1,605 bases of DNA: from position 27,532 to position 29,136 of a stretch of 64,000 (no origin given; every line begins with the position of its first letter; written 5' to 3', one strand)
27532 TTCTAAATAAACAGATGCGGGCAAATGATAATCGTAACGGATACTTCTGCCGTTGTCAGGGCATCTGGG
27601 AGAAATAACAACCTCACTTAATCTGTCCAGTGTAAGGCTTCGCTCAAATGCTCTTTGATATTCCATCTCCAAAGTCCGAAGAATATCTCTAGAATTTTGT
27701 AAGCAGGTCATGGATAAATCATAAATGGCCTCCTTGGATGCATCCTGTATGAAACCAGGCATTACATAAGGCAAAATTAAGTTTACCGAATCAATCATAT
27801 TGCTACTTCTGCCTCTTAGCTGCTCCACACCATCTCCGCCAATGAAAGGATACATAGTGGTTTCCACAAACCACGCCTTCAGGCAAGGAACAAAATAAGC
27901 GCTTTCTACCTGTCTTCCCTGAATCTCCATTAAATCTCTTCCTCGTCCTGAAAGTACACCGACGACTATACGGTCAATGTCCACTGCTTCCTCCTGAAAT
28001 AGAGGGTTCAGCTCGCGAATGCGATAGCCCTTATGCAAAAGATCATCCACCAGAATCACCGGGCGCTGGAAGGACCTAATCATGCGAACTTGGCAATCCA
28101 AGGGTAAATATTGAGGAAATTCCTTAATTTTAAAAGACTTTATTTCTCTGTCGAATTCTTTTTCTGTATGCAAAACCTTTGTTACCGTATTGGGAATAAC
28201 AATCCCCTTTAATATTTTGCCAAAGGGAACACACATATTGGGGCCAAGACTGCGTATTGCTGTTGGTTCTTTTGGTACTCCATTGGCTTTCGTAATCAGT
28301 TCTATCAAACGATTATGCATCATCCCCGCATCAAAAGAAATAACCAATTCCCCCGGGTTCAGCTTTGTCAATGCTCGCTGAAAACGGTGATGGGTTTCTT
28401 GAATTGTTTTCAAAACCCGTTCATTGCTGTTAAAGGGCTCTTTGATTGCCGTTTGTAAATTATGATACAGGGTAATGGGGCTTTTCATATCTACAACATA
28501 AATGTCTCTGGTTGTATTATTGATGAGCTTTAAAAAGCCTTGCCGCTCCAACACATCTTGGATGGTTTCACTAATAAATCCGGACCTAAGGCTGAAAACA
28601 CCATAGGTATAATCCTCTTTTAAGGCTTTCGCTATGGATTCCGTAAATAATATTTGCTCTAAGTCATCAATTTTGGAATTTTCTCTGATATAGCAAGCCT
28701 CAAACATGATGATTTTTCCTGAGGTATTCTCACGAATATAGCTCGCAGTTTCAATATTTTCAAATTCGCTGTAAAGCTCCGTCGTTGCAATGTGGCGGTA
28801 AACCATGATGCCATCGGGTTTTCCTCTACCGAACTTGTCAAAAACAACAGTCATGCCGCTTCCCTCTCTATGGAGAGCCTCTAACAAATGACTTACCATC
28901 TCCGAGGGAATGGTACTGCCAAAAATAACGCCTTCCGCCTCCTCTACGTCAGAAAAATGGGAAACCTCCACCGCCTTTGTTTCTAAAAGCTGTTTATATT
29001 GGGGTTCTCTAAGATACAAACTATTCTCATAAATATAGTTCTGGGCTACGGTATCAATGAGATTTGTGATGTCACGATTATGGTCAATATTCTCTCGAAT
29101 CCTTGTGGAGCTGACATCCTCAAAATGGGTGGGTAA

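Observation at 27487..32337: Four-module architecture with opposing synthetase and hydrolase activities on a HEAT scaffold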

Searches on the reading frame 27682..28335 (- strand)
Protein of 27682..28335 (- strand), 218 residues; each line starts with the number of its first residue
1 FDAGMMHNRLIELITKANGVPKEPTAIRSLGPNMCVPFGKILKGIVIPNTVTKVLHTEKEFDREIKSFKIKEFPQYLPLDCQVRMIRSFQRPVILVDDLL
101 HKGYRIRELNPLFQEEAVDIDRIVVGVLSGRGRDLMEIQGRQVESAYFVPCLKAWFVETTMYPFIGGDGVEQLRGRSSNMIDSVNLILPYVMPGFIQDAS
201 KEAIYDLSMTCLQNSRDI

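Call 71: search_solved_structures(query=A10, max_evalue=10, show_alignments=4)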
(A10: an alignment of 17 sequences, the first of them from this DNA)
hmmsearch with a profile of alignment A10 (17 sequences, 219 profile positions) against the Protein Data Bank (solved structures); distinct sequences matched with E-value up to 10: 9.
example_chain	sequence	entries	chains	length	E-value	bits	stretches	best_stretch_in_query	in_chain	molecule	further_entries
1u9y_A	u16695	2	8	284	0.072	15.5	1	70-118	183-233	Ribose-phosphate pyrophosphokinase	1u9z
4rqa_A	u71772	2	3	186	0.076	15.4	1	90-124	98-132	Hypoxanthine phosphoribosyltransferase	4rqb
7y9i_A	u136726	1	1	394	0.17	14.3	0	84-159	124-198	Obg-like ATPase 1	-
7kl6_A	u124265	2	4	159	0.24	13.8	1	70-117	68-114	Phosphoribosyltransferase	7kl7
3n2l_A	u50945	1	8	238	0.76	12.1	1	92-133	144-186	Orotate phosphoribosyltransferase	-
1y0b_A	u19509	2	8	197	1.3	11.4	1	90-152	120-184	Xanthine phosphoribosyltransferase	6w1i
2fxv_A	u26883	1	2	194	1.3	11.4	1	90-152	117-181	Xanthine phosphoribosyltransferase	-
1oro_A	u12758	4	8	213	1.5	11.2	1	89-148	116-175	OROTATE PHOSPHORIBOSYLTRANSFERASE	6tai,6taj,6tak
3qw4_B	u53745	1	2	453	1.6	11.1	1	93-152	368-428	UMP synthase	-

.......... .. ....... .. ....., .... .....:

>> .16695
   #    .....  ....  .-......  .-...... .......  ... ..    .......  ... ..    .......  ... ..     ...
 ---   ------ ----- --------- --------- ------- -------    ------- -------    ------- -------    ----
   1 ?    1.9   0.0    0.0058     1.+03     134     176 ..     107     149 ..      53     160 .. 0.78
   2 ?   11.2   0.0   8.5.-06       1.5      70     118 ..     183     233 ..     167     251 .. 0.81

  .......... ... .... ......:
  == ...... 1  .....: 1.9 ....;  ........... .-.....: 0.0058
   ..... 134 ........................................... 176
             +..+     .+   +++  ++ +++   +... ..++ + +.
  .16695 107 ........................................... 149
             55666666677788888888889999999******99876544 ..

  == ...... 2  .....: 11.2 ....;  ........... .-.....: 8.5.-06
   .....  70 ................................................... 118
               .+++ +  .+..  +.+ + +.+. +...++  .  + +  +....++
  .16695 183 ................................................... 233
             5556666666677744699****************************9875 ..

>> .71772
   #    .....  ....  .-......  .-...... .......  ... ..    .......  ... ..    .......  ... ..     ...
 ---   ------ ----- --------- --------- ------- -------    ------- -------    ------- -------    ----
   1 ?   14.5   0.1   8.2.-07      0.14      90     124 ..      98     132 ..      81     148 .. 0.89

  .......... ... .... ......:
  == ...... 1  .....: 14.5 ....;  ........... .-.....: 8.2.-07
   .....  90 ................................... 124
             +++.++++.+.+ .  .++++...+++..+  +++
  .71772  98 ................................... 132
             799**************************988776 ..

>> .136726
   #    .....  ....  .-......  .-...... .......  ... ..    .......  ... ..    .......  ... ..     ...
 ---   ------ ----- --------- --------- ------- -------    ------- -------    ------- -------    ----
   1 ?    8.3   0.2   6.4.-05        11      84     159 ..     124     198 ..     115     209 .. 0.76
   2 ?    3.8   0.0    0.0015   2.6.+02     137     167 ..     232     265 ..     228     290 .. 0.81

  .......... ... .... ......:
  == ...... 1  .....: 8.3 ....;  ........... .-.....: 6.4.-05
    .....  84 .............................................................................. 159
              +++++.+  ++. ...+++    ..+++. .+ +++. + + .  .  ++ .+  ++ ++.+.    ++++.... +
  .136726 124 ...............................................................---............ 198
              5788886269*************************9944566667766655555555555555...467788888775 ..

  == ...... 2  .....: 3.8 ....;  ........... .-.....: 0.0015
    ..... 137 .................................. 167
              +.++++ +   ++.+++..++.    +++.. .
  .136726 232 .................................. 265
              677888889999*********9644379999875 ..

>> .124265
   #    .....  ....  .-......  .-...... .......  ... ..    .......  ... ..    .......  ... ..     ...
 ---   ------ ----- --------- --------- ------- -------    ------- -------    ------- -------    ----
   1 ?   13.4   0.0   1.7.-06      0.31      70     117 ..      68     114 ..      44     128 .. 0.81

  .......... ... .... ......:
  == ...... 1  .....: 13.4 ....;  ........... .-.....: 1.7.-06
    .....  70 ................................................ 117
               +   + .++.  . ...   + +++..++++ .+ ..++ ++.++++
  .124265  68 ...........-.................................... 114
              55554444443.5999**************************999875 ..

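Call 72: search_protein_families(library=pfam, alignment_id=A10, max_evalue=10)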
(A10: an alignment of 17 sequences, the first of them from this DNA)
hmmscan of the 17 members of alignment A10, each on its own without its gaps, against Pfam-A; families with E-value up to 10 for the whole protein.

A. member 1, seq(218 aa): 0 families

B. families by the number of members that match (of 17 scanned): 6 families
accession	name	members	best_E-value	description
PF00156.33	Pribosyltran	11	0.00014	Phosphoribosyl transferase domain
PF13184.12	KH_5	1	0.033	NusA-like KH domain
PF24390.1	PRTase-CE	1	0.061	PRTase-CE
PF12099.14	DUF3575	1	0.09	Protein of unknown function (DUF3575)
PF04312.18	DUF460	1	0.13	Protein of unknown function (DUF460)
PF17399.7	DUF5405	1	0.19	Domain of unknown function (DUF5405)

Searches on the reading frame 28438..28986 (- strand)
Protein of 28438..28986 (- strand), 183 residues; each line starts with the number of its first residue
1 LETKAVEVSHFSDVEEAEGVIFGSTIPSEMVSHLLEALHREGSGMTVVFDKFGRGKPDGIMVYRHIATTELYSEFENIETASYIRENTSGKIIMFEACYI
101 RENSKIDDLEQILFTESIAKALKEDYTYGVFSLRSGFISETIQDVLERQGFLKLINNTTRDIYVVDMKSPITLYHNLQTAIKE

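Call 82: search_solved_structures(query=A11, max_evalue=10, show_alignments=2)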
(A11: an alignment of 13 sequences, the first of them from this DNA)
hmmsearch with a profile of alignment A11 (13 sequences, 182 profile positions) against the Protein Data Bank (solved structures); distinct sequences matched with E-value up to 10: 2.
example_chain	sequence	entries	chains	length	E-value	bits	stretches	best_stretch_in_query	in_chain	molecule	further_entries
4txd_A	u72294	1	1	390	1.1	12.2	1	121-176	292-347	Csc2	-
3ah6_A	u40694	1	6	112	1.5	11.8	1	85-147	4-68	Divalent-cation tolerance protein cutA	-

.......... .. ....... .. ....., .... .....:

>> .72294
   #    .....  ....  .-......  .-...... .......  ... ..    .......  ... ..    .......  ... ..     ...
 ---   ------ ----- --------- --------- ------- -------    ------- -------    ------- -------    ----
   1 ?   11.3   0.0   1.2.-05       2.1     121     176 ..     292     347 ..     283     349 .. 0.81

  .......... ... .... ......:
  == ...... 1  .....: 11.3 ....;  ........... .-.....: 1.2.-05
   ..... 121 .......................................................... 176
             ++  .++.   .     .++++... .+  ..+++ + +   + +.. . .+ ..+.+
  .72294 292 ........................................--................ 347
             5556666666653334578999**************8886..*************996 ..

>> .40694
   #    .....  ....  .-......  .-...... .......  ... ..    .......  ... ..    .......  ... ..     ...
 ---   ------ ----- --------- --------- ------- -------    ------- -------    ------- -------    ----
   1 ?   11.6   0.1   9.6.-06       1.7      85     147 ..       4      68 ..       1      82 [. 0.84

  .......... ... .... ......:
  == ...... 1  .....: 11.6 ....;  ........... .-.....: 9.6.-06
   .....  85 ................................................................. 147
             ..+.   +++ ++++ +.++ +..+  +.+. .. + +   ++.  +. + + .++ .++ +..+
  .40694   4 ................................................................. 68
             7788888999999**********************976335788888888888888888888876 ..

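Call 83: search_protein_families(library=pfam, alignment_id=A11, max_evalue=10)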
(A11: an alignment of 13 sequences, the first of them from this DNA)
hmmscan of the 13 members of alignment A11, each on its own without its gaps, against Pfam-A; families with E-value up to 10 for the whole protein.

A. member 1, seq(183 aa): 0 families

B. families by the number of members that match (of 13 scanned): 5 families
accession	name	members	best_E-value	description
PF21916.1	mtd_2nd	1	0.031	Mtd second domain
PF12330.14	Haspin_kinase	1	0.034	Haspin like kinase domain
PF11746.14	DUF3303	1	0.21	Domain of unknown function (DUF3303)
PF23047.1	DUF7038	1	0.25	Domain of unknown function (DUF7038)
PF19793.4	DUF6277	1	0.27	Family of unknown function (DUF6277)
